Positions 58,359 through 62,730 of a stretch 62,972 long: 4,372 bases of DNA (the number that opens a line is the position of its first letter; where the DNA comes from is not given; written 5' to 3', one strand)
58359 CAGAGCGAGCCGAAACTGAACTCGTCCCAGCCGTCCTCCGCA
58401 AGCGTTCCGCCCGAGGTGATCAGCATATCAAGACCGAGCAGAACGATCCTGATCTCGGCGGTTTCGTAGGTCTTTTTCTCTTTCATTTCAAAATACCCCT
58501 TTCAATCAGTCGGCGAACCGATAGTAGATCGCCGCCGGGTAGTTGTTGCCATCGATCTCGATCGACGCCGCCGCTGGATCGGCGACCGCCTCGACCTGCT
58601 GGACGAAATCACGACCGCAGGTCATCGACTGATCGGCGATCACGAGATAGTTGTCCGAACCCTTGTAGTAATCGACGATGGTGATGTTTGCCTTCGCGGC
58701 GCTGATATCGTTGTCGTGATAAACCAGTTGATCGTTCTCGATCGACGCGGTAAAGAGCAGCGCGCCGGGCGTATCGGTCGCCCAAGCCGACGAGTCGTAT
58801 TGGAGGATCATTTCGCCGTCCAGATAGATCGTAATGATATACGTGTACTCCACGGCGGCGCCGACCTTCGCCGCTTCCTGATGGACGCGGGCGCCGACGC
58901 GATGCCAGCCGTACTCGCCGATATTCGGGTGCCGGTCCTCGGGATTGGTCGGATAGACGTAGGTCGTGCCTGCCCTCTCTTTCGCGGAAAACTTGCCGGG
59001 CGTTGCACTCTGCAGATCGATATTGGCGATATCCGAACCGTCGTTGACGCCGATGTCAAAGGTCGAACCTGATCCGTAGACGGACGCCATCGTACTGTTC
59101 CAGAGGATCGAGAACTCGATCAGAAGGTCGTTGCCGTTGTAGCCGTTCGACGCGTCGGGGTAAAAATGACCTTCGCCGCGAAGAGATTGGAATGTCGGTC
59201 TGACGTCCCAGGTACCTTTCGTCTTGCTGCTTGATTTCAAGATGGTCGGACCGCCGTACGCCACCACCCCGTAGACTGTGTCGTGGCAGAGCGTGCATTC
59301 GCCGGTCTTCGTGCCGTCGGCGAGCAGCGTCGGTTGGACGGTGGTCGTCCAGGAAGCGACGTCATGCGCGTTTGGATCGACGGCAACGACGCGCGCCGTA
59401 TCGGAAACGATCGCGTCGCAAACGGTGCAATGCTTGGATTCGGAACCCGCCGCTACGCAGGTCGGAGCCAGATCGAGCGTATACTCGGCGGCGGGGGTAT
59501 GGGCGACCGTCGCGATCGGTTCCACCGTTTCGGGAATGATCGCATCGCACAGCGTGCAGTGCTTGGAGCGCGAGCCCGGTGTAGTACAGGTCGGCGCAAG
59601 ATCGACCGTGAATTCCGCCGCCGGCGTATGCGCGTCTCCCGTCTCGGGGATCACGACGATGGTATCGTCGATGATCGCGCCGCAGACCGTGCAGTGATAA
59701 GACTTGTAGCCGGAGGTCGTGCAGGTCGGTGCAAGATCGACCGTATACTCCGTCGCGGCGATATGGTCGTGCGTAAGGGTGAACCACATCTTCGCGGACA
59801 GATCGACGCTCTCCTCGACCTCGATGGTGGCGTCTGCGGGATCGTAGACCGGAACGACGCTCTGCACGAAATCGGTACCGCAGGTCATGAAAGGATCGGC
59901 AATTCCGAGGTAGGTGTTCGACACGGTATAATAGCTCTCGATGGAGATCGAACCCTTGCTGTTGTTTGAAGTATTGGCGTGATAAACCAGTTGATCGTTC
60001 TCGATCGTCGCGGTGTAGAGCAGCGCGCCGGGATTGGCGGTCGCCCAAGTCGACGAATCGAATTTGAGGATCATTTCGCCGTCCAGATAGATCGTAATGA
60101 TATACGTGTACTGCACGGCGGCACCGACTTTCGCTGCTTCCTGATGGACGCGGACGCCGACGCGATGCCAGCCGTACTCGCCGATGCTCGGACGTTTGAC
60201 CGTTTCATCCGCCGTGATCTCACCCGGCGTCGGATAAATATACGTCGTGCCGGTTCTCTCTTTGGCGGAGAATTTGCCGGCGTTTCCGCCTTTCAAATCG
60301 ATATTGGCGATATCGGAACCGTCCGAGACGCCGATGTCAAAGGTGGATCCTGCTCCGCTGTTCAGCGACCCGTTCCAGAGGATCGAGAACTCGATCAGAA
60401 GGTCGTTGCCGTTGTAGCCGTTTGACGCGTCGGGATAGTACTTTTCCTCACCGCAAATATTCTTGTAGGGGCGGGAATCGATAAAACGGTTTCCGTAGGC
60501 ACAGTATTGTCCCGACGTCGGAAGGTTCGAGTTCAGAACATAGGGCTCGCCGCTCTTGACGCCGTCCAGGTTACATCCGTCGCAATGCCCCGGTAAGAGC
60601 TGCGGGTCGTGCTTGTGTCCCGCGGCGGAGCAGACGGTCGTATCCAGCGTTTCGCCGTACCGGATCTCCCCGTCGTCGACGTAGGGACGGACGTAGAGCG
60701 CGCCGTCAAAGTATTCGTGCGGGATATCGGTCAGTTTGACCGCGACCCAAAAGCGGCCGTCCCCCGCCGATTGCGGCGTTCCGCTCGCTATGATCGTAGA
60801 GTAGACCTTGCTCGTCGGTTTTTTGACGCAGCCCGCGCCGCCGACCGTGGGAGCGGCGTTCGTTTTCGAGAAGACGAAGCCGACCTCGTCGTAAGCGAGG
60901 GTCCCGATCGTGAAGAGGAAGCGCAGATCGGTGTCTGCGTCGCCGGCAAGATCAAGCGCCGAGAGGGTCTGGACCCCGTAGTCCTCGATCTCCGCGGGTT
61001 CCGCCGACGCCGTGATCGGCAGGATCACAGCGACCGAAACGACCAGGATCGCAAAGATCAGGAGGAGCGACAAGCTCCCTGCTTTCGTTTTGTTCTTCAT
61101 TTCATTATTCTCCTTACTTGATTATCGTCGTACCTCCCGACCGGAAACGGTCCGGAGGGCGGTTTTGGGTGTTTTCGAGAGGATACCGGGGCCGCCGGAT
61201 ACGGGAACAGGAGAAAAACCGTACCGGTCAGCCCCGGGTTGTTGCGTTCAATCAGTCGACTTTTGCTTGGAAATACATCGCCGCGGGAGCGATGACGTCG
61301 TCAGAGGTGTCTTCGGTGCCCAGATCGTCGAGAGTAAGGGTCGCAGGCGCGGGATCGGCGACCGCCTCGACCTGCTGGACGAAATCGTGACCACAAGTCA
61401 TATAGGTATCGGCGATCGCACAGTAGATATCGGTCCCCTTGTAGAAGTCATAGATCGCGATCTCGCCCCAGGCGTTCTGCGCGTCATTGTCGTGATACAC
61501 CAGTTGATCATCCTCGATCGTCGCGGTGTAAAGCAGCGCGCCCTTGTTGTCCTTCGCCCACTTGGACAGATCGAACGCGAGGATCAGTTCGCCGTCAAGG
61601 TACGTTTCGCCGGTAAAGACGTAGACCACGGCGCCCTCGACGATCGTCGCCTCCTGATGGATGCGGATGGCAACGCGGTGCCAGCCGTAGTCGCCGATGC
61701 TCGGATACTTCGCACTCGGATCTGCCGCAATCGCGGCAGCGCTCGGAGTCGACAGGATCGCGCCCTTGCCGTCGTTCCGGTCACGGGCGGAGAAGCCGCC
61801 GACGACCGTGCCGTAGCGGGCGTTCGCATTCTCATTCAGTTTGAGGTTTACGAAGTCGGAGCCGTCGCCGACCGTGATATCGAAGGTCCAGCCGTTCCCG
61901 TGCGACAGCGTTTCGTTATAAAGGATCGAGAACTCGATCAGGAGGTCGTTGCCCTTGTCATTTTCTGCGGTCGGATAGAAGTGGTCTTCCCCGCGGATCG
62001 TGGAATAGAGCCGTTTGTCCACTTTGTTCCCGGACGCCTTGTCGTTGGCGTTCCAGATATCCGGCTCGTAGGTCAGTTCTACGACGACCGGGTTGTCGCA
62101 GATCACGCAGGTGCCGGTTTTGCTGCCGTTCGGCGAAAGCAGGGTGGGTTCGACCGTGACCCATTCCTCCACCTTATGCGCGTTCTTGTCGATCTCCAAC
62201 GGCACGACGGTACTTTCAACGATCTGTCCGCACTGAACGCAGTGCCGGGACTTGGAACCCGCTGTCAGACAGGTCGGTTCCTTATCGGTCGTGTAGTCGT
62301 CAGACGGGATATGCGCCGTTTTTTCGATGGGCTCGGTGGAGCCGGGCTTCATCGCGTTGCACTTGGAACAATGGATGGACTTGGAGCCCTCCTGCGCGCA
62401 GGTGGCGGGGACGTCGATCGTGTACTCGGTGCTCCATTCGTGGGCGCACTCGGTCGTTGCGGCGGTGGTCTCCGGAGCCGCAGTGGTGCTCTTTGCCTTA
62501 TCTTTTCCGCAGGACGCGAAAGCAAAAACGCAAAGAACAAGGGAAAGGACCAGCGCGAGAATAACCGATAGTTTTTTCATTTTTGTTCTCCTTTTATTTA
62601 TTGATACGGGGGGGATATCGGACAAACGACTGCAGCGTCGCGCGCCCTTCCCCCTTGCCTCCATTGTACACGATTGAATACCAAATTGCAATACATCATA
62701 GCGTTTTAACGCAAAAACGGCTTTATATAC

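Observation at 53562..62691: Candidate undescribed surface glycan capture/degradation locus built on an unassigned protein family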

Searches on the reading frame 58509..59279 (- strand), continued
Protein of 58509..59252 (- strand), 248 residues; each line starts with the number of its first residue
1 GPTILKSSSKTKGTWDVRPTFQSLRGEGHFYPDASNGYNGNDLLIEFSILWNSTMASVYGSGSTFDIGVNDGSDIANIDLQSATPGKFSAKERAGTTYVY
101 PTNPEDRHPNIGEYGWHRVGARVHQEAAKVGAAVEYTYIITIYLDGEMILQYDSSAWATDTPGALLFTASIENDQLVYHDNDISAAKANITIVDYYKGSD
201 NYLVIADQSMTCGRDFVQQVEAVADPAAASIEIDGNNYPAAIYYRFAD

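Call 86: search_protein_families(library=pfam, proteins=[P0007, P0014, P0022, P0031, P0053, P0149], max_evalue=0.00001)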
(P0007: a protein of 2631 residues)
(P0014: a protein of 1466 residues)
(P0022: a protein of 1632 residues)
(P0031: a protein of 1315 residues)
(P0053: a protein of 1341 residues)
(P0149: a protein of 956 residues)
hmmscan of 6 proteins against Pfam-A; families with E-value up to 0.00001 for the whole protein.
P0007 (2631 aa): 0 families

P0014 (1466 aa): 0 families

P0022 (1632 aa): 0 families

P0031 (1315 aa): 0 families

P0053 (1341 aa): 0 families

P0149 (956 aa): 3 families
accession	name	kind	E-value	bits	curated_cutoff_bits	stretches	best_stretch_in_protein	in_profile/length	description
PF01663.27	Phosphodiest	-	8.2e-22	78.7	23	1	634-831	1-221/342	Type I phosphodiesterase / nucleotide pyrophosphatase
PF01676.23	Metalloenzyme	-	3.5e-13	50.1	24.3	1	738-885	110-251/252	Metalloenzyme superfamily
PF00884.28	Sulfatase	-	6.4e-06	26.1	25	0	673-883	48-300/301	Sulfatase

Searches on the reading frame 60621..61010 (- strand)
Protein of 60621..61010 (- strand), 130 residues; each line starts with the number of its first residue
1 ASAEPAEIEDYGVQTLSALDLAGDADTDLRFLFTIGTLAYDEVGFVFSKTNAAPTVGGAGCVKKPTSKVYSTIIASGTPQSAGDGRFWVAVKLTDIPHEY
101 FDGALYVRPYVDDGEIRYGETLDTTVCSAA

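Call 55: search_solved_structures(query=A6, max_evalue=1)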
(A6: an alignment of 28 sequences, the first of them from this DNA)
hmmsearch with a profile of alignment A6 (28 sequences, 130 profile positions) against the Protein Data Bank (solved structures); distinct sequences matched with E-value up to 1: 0.

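Call 61: predict_structure(alignment_id=A6)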
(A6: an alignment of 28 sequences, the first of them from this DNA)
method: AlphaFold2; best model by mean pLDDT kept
length: 130 residues; sequences in the alignment: 28
mean_pLDDT: 93.7   pTM: 0.85
mean pLDDT of the five models: 93.7, 93.2, 91.8, 91.1, 89.8
residues with pLDDT >= 90: 111; 70-90: 19; 50-70: 0; < 50: 0
segments of 3 or more residues with pLDDT < 50: none
pLDDT, mean of each block of 10 residues (from residue 1): 86 87 92 96 97 97 96 91 96 94 96 96 93
secondary structure, 60 per line:
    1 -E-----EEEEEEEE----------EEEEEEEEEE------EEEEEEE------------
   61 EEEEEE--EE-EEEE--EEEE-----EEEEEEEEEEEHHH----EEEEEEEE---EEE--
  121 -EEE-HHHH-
elements in order: E8-15 E26-35 E42-48 E61-66 E72-75 E78-81 E87-97 E105-112 E116-118 E122-124 H126-129
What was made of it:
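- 60621..61010 (-): N-module of sec864 (aa 31-160), an Ig-like beta-sandwich. AF2 pLDDT 93.7 (call 61).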

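Call 64: fold_search(model_id=the predicted structure, library=pdb)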
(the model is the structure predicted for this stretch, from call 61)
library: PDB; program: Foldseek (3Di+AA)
matches with E <= 10: 1911; with E <= 0.001: 0
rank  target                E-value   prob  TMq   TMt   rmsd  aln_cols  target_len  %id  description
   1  9ard_A                3.1e-03  1.00  0.43  0.42   9.6       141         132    8  Structure of Pycsar EcPycC cyclase immunoglobulin-like AGS-C domain (released 2024-06-19)
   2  1yc8_A                4.3e-03  0.94  0.34  0.37   9.6       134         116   16  cAbAn33- Y37V/E44G/R45L triple mutant (released 2005-06-14)
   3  1hdm_B                4.5e-03  1.00  0.43  0.32   6.6       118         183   11  HISTOCOMPATIBILITY ANTIGEN HLA-DM (released 1999-09-10)
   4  6gju_B                5.3e-03  0.95  0.35  0.37   9.6       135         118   10  human NBD1 of CFTR in complex with nanobodies T2a and T4 (released 2019-06-26)
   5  8rjc_5                6.3e-03  0.97  0.41  0.33  11.0       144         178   11  Structure of the rabbit 80S ribosome stalled on a 2-TMD rhodopsin intermediate in complex with Sec61-TRAP, open confor (released 2024-01-24)
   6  1ao7_D                7.9e-03  0.99  0.44  0.49   7.8       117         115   10  COMPLEX BETWEEN HUMAN T-CELL RECEPTOR, VIRAL PEPTIDE (TAX), AND HLA-A 0201 (released 1997-09-17)
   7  2bc4_B                8.8e-03  0.98  0.39  0.29   7.3       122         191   12  Crystal structure of HLA-DM (released 2006-05-23)
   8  7p77_A                9.8e-03  0.96  0.39  0.43  10.8       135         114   14  SARS-CoV-2 spike protein in complex with sybody#15 and sybody#68 in a 3up conformation (released 2021-08-04)
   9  1xvs_A                1.1e-02  0.93  0.39  0.41   8.0       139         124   12  Crystal structure of apaG Protein from Vibrio cholerae (released 2004-12-14)
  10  4grm_A                1.2e-02  0.99  0.44  0.33   8.3       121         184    8  The crystal structure of the high affinity TCR A6 (released 2013-07-10)
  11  2bc4_D                1.2e-02  0.99  0.41  0.29   7.1       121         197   12  Crystal structure of HLA-DM (released 2006-05-23)
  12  6u54_A                1.2e-02  0.93  0.37  0.41   9.5       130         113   11  Anti-Zaire ebolavirus Nucleoprotein Single Domain Antibody Zaire C (ZC) Complexed with Zaire ebolavirus Nucleoprotein  (released 2019-11-06)
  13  6kn9_B                1.2e-02  0.77  0.32  0.21   8.6       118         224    5  Crystal structure of human interleukin 18 receptor beta extracellular domain in complex with an antagonistic scFv (released 2020-02-12)
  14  7n9x_EEE              1.3e-02  0.97  0.39  0.44  10.4       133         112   15  CA-targeting nanobody is a tool for studying HIV-1 capsid lattice interactions (released 2022-06-22)
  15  7umg_D                1.4e-02  0.82  0.33  0.37  10.2       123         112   14  Crystal structure of human CD8aa-MR1-Ac-6-FP complex (released 2022-08-03)
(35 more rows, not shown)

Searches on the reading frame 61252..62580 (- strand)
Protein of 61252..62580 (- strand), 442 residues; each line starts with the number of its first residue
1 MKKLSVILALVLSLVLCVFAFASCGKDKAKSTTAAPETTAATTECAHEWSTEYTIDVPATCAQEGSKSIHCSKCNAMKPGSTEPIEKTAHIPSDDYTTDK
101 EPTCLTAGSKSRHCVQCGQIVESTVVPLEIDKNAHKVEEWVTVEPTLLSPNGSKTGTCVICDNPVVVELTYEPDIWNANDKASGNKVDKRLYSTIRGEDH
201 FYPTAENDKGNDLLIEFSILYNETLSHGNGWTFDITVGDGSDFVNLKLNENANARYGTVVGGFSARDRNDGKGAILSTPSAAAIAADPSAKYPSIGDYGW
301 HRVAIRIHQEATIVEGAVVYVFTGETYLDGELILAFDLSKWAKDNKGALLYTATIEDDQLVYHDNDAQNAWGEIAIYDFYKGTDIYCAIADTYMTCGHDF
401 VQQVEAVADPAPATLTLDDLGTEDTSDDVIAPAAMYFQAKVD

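Call 3: search_protein_families(library=pfam, proteins=[window:61252-62580:-], max_evalue=0.1)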
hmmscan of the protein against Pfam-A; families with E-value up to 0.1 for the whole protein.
window:61252-62580:- (442 aa): 1 family
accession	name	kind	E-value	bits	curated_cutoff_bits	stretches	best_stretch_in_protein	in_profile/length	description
PF21827.1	New_glue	-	0.021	15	31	1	5-60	4-59/94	New glue protein family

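Call 4: search_protein_families(library=ncbifam, proteins=[window:61252-62580:-], max_evalue=0.1)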
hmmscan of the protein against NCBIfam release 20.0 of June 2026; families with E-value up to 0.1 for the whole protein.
window:61252-62580:- (442 aa): 1 family
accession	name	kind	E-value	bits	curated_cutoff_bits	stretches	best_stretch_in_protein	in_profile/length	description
NF050142.1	PG1828_fam_lipo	equivalog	0.0066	17.1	50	1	1-44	1-42/59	PG1828 family lipoprotein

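Call 41: find_encoding_contigs(protein=window:61252-62580:-, flank=10000, max_places=4)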
Protein window:61252-62580:- (442 aa): no gene with exactly this product is on record in the collection.
